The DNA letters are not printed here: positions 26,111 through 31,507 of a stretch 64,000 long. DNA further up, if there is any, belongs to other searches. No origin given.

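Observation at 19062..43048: ~24-kb integrated element beside tRNA-Gly with a near-complete private replisome and no recognisable virion or conjugation genes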

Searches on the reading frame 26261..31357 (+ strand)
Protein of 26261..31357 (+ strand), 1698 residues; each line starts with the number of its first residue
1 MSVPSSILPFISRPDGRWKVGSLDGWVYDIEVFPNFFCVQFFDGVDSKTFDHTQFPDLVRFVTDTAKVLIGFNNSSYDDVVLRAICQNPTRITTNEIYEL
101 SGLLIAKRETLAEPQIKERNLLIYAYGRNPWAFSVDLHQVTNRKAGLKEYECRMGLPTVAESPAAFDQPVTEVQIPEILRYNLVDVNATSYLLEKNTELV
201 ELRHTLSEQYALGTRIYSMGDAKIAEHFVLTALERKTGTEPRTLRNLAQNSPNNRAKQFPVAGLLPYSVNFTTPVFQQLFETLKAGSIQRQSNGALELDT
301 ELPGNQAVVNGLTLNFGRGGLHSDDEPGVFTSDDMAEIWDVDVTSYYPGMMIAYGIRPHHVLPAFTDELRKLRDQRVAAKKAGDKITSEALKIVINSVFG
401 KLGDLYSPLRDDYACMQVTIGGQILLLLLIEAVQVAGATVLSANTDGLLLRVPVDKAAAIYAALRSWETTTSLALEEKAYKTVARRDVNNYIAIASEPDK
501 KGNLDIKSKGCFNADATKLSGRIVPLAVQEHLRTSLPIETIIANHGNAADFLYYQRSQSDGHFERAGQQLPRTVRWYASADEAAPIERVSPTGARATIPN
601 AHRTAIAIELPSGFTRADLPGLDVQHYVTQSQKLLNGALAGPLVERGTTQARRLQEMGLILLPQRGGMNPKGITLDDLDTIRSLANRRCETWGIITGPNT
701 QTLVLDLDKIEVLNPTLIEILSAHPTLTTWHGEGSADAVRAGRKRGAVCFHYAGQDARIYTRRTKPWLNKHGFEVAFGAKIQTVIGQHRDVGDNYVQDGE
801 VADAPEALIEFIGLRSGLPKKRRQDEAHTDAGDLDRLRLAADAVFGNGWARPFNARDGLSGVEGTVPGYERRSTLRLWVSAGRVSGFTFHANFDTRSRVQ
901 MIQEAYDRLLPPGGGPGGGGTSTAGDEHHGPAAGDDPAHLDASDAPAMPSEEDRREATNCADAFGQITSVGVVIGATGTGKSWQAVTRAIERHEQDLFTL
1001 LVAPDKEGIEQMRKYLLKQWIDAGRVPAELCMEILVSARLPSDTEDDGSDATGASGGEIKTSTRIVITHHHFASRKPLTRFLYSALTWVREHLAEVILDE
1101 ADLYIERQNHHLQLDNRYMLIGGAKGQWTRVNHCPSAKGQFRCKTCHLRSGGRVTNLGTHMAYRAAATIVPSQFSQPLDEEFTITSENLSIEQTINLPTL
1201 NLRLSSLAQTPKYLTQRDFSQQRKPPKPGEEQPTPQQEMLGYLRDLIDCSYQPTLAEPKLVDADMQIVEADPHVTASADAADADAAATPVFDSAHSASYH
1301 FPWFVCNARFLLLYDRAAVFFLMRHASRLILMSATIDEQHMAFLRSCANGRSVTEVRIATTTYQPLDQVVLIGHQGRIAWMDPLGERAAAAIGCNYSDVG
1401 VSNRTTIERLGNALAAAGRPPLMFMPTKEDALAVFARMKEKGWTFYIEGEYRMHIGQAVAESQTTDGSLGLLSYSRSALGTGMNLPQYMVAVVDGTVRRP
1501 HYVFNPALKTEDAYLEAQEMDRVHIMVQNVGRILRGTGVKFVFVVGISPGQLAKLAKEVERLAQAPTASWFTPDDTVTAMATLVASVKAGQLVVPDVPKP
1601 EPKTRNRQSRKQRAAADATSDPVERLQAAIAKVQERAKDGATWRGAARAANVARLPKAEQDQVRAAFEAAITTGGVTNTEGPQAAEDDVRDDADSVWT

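Call 11: search_protein_families(library=pfam, max_evalue=0.01, proteins=[window:26261-31357:+])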
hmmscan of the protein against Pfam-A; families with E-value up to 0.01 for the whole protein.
window:26261-31357:+ (1698 aa): 1 family
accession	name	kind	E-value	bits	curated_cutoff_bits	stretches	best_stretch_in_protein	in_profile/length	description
PF00270.35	DEAD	-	0.00098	19.3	26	1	972-1110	18-136/167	DEAD/DEAH box helicase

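Call 13: search_solved_structures(query=window:26261-31357:+, max_evalue=1)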
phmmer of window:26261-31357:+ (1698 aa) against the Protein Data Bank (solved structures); distinct sequences matched with E-value up to 1: 9.
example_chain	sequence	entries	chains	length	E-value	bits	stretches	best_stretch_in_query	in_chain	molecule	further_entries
1s5j_A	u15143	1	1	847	0.0026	18.1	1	386-497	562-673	DNA polymerase I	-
1q8i_A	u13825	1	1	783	0.0038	17.6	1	348-449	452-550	DNA polymerase II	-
3k57_A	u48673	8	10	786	0.0038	17.6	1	348-449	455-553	DNA polymerase II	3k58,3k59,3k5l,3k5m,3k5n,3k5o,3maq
6whp_A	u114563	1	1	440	0.02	15.2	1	154-249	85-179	Choline kinase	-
9irf_C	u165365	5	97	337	0.32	11.2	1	549-638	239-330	CRISPR-associated protein Csy3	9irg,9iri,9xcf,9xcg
9wn0_A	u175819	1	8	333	0.86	9.8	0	348-409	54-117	Patatin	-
9wn1_A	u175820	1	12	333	0.86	9.8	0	348-409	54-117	Patatin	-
9kh7_A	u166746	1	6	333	0.86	9.8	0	348-409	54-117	CBASS cGAMP-activated phospholipase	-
9kh6_A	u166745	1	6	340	0.89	9.7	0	348-409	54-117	Patatin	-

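Call 14: search_protein_families(library=ncbifam, max_evalue=0.01, proteins=[window:26261-31357:+])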
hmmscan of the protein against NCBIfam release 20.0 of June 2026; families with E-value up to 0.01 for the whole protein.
window:26261-31357:+ (1698 aa): 3 families
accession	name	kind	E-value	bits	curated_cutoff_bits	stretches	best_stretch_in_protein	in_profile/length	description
NF004421.0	PRK05762.1-2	equivalog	5.2e-09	35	570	1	349-452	464-564/795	DNA polymerase II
NF004422.0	PRK05762.1-4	equivalog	1.1e-05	24.1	1103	1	347-449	455-554/789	DNA polymerase II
NF004420.0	PRK05762.1-1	equivalog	0.00012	20.9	1435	1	348-449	452-550/783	DNA polymerase II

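Call 16: find_homologous_proteins(query=window:26261-31357:+, max_evalue=0.00001)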
Query window:26261-31357:+ (1698 aa): 30 proteins with E <= 0.00001 among 8000 candidates.
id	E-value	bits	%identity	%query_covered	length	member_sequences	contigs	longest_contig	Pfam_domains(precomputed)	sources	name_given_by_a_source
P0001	0.0e+0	3896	100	100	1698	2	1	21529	-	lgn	-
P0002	0.0e+0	2246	60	98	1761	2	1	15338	-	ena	-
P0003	0.0e+0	2177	58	98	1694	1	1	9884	-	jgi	jgi:hypothetical protein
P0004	0.0e+0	2122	59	96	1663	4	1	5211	-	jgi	jgi:hypothetical protein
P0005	0.0e+0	2075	56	98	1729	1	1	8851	-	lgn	-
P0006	0.0e+0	1608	48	98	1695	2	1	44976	-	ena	-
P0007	3.5e-130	454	40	36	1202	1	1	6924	PF19263.6,PF05272.18,PF08708.17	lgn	-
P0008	2.3e-129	451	41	36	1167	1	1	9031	PF19263.6,PF05272.18,PF08708.17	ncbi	-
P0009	3.3e-125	437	40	36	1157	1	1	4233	PF19263.6,PF05272.18,PF08708.17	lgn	-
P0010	6.3e-125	436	39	36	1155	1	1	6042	PF19263.6,PF05272.18,PF08708.17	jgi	jgi:hypothetical protein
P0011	2.6e-123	431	38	36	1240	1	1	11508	-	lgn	-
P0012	5.5e-123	430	38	37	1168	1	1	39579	PF19263.6,PF05272.18,PF08708.17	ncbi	-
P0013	2.4e-121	424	38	37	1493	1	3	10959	PF05272.18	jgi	jgi:predicted P-loop ATPase/5S rRNA maturation endonuclease (ribonuclease M5)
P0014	2.4e-121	424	39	36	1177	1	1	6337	PF19263.6,PF05272.18,PF08708.17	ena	-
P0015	3.9e-96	341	31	46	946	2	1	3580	-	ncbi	-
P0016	1.4e-74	269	27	46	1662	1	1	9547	PF00270.36,PF04851.22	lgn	-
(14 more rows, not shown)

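Call 18: find_encoding_contigs(protein=P0006, flank=10000, max_places=3)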
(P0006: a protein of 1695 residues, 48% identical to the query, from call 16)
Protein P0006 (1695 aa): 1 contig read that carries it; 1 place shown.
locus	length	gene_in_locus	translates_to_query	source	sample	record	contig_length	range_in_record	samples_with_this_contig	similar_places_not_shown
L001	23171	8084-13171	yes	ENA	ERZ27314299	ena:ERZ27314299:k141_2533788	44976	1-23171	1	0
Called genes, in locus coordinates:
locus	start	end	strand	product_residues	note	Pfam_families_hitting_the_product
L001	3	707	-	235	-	?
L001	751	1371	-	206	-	-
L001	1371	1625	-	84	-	-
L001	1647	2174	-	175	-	-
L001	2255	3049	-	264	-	-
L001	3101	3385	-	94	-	-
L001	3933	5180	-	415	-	-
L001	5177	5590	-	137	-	-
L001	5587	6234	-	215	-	PF12787:EcsC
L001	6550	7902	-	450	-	-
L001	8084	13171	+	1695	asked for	-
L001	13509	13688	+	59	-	-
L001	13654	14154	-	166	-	-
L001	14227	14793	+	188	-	PF13489:Methyltransf_23, PF13649:Methyltransf_25, PF13847:Methyltransf_31, PF08241:Methyltransf_11, PF08242:Methyltransf_12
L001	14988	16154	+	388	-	PF10263:SprT-like (weak)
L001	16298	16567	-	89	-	-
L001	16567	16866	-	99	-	-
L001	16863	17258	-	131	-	-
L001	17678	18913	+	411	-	PF00149:Metallophos, PF12850:Metallophos_2 (faint)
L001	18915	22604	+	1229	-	PF13304:AAA_21 (faint), PF13476:AAA_23, PF13555:AAA_29 (faint), PF02463:SMC_N, PF13558:SbcC_Walker_B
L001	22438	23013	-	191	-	-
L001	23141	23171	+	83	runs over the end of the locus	PF12728:HTH_17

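Call 19: find_encoding_contigs(protein=P0002, flank=10000, max_places=3)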
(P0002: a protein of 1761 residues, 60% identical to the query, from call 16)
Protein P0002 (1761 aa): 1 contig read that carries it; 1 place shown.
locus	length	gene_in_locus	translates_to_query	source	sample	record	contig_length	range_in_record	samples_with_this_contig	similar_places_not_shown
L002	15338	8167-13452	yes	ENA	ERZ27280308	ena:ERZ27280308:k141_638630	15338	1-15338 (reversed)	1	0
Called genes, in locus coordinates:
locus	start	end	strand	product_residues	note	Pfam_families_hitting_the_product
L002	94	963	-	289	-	-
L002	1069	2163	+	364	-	PF13683:rve_3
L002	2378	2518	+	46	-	PF08212:Lipocalin_2 (weak)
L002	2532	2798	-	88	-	PF06961:DUF1294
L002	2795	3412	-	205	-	PF00929:RNase_T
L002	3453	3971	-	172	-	PF14512:TM1586_NiRdase (faint), PF00881:Nitroreductase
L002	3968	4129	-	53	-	-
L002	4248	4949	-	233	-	-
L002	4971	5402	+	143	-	PF01381:HTH_3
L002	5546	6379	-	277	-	-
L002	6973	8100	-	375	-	PF01381:HTH_3 (weak)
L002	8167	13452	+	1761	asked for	-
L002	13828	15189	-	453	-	PF14236:DruA, PF13808:DDE_Tnp_1_assoc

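Call 21: find_encoding_contigs(protein=P0001, flank=10000, max_places=4)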
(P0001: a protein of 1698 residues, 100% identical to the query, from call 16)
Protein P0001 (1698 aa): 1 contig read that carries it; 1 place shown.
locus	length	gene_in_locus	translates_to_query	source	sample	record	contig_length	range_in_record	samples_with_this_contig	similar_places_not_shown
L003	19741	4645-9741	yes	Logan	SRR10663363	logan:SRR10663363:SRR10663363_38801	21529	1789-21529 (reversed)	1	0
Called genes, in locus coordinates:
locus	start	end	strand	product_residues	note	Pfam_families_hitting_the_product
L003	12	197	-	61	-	-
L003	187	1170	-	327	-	PF07728:AAA_5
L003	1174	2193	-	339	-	PF05496:RuvB_N, PF13191:AAA_16 (faint), PF14532:Sigma54_activ_2 (weak), PF13401:AAA_22 (faint), PF00004:AAA, PF05491:WHD_RuvB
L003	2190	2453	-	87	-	-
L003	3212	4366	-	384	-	PF13384:HTH_23 (faint)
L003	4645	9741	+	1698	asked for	-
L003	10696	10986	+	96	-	-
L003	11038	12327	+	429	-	PF25021:TEN_NHL (weak), PF01436:NHL (weak)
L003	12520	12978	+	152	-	-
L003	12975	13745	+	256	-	PF12705:PDDEXK_1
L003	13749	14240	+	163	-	-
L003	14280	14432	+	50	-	-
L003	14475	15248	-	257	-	PF13481:AAA_25 (faint), PF03796:DnaB_C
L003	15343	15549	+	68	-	-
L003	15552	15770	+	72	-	-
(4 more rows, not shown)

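Call 34: search_solved_structures(query=A2, max_evalue=0.1)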
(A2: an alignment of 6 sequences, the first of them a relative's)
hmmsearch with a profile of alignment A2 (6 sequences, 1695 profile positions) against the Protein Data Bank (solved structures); distinct sequences matched with E-value up to 0.1: 14.
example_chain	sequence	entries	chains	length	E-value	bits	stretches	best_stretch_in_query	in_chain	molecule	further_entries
1q8i_A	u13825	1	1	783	0.0036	17.8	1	364-448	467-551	DNA polymerase II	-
3k57_A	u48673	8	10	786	0.0036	17.8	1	364-448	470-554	DNA polymerase II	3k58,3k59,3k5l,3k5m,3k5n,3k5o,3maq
9mj5_S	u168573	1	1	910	0.054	13.9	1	385-458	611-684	DNA polymerase alpha catalytic subunit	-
5iud_A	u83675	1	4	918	0.054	13.9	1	385-458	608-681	DNA polymerase alpha catalytic subunit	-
4q5v_A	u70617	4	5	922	0.055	13.9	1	385-458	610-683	DNA polymerase alpha catalytic subunit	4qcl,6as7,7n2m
8vy3_C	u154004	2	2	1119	0.071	13.5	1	385-458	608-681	DNA polymerase alpha catalytic subunit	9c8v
5exr_C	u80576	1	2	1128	0.071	13.5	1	385-458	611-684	DNA polymerase alpha catalytic subunit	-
7u5c_C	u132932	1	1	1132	0.072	13.5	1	385-458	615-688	DNA polymerase alpha catalytic subunit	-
8d0b_F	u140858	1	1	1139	0.072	13.5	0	385-458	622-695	DNA polymerase alpha catalytic subunit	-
1s5j_A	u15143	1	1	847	0.074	13.4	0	385-492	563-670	DNA polymerase I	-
7opl_A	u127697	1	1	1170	0.075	13.4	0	385-458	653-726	DNA polymerase alpha catalytic subunit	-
8d96_C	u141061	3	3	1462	0.087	13.2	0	385-458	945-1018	DNA polymerase alpha catalytic subunit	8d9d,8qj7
8b9d_B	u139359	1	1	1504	0.091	13.1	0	385-458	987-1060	DNA polymerase alpha catalytic subunit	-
8d0k_F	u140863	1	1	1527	0.092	13.1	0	385-458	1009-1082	DNA polymerase alpha catalytic subunit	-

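Call 35: find_related_loci(query=A2, collection=viral_contigs, flank=10000)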
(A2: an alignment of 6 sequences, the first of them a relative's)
Query A2 (1698 aa) in viral_contigs; peptide patterns used: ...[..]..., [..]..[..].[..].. (x = any residue, [..] = any of these).
95 stretches matched a pattern; 15 encode a relative of the query (tblastn E <= 1e-3); 15 distinct loci.
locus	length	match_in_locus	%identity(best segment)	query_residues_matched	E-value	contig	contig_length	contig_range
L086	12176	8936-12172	30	7-1106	3e-94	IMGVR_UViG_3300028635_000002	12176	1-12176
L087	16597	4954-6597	27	27-579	3e-44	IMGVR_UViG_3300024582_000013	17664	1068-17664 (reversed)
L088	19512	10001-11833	23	19-636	4e-28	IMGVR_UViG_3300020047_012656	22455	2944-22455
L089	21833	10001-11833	23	19-636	4e-28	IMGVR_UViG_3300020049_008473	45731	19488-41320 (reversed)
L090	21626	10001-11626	33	25-578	1e-76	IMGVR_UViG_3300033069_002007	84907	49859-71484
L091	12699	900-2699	24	29-636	1e-26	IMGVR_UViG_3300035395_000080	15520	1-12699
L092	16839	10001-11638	25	20-627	4e-26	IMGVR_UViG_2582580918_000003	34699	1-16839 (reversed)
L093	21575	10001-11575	24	28-601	1e-25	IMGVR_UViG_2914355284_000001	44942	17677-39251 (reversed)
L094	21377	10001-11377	26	69-583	1e-24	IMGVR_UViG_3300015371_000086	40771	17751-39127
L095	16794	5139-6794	25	24-628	1e-24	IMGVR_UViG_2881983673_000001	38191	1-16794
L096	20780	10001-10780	32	313-583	5e-24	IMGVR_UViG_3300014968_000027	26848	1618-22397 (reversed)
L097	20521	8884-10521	24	20-627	2e-23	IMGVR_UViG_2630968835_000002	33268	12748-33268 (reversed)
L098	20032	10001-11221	25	28-510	2e-18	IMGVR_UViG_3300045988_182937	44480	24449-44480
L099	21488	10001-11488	25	24-553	2e-19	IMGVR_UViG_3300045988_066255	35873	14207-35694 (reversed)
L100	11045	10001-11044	23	67-449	3e-15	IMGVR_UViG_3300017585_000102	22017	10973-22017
